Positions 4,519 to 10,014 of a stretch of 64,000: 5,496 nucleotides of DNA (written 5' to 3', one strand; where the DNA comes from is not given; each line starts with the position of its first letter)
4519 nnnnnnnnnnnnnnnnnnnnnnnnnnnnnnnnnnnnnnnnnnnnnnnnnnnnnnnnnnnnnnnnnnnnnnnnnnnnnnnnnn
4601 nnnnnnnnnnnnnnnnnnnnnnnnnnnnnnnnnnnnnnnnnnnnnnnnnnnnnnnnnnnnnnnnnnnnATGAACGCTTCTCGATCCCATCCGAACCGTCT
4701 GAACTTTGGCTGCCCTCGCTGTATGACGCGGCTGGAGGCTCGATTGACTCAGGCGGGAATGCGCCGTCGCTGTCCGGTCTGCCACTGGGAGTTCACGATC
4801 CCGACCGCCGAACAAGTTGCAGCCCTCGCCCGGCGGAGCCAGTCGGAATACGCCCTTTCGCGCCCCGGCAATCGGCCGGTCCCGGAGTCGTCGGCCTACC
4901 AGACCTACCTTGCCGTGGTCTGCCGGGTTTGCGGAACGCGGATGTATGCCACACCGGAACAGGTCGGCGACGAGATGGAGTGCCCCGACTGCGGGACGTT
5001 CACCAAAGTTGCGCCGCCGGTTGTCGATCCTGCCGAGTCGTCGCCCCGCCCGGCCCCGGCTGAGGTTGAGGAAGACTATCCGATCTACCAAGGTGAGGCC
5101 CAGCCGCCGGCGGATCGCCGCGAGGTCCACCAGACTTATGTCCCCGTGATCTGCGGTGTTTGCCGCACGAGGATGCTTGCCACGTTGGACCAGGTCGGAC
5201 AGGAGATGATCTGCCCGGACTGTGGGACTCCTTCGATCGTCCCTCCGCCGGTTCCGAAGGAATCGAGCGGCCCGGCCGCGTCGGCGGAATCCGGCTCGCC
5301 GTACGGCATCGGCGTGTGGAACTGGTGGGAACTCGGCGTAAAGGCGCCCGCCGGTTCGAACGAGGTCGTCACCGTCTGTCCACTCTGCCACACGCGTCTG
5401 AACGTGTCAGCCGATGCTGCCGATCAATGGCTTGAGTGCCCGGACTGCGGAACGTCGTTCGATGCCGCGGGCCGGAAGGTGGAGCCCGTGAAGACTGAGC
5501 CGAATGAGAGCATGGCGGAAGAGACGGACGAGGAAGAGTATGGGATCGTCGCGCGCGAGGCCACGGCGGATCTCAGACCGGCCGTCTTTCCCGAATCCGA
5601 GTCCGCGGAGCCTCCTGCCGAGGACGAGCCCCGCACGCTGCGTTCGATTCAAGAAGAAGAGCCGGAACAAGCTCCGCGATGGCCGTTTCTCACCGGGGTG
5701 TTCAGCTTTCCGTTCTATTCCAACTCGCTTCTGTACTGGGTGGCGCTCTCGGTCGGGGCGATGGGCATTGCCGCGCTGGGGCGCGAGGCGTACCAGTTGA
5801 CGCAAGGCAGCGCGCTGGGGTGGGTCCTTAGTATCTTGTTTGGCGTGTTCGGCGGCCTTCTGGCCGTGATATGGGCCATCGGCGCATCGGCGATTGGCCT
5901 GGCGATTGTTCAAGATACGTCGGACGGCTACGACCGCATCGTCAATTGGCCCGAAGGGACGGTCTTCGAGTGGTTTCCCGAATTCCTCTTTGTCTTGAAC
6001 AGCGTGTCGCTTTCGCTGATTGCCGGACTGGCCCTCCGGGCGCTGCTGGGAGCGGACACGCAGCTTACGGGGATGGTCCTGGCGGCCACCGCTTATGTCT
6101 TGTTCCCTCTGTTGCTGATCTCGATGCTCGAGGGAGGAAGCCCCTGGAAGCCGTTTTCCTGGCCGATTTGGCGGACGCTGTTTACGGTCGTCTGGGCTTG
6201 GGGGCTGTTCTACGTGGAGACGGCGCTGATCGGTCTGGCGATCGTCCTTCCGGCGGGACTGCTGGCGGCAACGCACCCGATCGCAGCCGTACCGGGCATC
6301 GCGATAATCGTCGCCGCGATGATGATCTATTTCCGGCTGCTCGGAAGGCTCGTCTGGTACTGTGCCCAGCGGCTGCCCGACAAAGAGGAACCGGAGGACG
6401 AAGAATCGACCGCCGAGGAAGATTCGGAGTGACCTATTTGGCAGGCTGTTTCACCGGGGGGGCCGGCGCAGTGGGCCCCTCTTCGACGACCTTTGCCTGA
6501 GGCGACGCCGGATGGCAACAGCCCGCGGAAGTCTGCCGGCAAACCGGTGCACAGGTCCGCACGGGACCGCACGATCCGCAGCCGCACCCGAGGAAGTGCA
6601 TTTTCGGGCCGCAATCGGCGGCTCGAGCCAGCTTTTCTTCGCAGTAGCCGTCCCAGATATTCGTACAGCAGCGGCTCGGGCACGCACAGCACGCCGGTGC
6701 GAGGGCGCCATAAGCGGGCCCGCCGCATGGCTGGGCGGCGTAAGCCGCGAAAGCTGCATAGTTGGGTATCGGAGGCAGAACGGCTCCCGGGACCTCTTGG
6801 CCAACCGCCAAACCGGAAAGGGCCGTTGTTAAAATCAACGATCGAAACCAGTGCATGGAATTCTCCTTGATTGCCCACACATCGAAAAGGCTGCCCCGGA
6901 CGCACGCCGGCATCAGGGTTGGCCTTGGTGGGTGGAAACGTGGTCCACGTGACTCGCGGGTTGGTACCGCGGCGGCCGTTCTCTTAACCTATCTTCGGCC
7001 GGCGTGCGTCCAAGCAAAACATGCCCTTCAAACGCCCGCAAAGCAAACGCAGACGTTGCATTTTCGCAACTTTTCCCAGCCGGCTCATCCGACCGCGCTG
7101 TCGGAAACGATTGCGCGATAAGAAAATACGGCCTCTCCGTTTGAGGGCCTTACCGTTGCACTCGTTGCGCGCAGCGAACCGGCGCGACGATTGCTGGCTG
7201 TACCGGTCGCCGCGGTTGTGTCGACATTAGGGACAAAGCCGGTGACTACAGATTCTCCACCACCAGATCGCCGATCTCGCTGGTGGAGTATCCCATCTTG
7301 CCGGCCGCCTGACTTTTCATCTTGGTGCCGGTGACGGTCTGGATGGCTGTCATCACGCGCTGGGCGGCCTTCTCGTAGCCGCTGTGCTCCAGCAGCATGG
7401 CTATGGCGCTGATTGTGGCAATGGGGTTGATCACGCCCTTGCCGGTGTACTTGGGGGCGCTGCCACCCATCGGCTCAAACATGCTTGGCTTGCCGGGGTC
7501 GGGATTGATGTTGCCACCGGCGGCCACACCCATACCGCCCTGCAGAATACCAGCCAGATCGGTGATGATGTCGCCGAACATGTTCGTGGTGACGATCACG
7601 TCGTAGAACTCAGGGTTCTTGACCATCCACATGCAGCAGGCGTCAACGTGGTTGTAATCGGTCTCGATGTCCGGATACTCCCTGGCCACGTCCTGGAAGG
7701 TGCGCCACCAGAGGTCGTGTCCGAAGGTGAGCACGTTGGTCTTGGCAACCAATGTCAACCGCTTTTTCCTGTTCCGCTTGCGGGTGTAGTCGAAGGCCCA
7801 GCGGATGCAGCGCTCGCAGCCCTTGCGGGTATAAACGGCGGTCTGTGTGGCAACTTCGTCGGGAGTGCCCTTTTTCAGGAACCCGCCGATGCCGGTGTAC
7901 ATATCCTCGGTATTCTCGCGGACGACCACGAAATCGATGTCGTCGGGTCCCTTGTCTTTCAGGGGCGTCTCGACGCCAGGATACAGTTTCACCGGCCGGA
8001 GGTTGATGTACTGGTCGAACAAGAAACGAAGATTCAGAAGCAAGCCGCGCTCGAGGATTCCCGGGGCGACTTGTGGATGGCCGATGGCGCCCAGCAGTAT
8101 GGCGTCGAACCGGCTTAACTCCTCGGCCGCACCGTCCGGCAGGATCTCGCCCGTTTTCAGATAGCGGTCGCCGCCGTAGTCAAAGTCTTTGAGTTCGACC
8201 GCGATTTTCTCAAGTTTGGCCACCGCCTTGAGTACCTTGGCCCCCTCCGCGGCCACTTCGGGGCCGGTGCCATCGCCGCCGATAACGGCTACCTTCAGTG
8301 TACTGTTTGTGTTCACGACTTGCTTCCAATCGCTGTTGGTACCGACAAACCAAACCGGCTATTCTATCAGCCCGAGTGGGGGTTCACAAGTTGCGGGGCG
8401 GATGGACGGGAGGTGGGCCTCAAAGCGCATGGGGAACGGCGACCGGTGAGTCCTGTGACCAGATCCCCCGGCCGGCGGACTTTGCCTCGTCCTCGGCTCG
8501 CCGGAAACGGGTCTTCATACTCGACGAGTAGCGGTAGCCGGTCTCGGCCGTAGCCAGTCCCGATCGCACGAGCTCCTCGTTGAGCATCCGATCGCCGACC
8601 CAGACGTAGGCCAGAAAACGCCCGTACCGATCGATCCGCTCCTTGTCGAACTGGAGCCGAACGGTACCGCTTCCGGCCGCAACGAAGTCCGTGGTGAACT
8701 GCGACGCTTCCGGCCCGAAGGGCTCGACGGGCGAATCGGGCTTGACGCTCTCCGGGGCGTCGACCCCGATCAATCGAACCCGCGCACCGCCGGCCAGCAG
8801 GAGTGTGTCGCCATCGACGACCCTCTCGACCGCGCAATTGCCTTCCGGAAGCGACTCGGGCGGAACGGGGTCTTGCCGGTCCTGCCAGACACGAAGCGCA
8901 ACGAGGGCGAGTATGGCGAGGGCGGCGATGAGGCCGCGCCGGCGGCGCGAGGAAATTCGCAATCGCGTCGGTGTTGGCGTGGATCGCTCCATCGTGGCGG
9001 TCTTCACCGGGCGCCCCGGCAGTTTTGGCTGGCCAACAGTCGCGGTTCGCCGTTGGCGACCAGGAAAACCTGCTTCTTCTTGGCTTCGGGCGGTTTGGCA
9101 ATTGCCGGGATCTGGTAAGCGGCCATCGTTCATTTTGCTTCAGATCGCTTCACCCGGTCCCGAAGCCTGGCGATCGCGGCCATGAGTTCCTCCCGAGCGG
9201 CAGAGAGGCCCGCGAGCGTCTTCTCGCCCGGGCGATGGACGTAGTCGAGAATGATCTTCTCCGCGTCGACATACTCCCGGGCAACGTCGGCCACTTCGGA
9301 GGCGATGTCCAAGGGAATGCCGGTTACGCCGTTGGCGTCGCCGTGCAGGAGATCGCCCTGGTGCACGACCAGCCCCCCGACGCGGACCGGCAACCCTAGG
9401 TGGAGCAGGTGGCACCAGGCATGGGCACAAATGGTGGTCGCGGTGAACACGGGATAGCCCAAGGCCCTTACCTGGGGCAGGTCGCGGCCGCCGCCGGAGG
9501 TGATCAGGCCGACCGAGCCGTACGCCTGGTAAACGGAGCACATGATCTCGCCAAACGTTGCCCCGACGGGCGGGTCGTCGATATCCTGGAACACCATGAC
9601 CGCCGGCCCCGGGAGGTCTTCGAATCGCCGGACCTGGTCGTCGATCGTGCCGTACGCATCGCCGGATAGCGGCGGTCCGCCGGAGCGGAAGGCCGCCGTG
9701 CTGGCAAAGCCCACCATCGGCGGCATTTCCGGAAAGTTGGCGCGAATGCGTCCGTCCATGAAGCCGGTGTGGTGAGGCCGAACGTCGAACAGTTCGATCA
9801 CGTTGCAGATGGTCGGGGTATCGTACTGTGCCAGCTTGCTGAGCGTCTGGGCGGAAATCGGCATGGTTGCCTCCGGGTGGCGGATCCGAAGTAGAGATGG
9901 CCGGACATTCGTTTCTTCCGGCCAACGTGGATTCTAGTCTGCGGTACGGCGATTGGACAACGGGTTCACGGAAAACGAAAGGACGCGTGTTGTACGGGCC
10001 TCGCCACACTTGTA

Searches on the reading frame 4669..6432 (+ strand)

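Call 41: search_protein_families(library=pfam, max_evalue=0.00001, proteins=[window:4669-6432:+])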
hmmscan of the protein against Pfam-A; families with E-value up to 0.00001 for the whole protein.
window:4669-6432:+ (587 aa): 1 family
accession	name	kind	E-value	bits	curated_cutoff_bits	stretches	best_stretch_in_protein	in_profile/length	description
PF03966.22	Trm112p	-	1.8e-07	31.4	22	0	236-264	9-35/40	Trm112p-like protein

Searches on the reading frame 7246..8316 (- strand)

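Call 41: search_protein_families(library=pfam, max_evalue=0.00001, proteins=[window:7246-8316:-])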
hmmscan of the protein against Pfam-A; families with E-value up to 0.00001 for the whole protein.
window:7246-8316:- (356 aa): 1 family
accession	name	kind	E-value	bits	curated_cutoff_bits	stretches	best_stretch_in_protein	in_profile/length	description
PF00180.25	Iso_dh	-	3.4e-92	309.8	27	1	8-352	1-348/348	Isocitrate/isopropylmalate dehydrogenase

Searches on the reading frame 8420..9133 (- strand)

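Call 51: search_protein_families(library=pfam, max_evalue=0.0001, proteins=[window:8420-9133:-])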
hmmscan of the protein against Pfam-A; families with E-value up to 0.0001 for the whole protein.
window:8420-9133:- (237 aa): 1 family
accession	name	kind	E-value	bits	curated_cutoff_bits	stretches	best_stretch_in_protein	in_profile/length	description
PF00565.23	SNase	-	3.9e-28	98.5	21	1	118-227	1-107/107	Staphylococcal nuclease homologue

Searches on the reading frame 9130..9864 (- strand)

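Call 51: search_protein_families(library=pfam, max_evalue=0.0001, proteins=[window:9130-9864:-])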
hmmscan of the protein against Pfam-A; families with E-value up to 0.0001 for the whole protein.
window:9130-9864:- (244 aa): 1 family
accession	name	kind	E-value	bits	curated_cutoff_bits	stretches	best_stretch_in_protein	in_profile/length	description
PF03737.21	RraA-like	-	2.1e-18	67.4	24.5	1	20-180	2-150/152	Aldolase/RraA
